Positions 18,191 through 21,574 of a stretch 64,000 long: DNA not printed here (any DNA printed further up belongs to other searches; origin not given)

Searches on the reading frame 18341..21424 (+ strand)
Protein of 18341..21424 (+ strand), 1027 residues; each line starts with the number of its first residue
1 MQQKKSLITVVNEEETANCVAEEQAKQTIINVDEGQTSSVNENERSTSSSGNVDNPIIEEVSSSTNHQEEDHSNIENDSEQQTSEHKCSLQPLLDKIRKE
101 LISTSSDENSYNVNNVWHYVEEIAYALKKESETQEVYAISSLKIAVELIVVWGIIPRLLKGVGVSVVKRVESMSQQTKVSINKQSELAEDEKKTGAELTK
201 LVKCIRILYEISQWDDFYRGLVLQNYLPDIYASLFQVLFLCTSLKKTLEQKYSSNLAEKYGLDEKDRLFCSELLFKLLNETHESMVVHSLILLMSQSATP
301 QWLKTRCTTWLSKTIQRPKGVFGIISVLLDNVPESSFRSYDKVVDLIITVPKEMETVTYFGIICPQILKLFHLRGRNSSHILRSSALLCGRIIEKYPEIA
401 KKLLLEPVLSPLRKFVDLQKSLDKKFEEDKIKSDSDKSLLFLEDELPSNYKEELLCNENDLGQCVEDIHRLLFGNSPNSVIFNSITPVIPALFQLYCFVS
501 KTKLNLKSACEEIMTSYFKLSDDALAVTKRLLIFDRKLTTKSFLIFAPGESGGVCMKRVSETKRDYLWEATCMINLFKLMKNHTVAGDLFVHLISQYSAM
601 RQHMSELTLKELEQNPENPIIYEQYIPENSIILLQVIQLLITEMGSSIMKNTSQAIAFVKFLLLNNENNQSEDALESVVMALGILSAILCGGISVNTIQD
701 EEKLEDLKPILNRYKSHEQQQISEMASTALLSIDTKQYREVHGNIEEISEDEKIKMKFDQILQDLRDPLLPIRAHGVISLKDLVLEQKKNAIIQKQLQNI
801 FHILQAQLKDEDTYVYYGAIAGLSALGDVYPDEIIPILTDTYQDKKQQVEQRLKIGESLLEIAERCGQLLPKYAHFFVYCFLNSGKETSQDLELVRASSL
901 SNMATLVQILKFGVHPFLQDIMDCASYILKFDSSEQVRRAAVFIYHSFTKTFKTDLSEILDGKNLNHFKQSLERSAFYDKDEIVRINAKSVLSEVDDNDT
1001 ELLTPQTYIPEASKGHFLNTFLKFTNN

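Call 42: find_encoding_contigs(protein=window:18341-21424:+, flank=2000, max_places=6)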
Protein window:18341-21424:+ (1027 aa): no gene with exactly this product is on record in the collection.
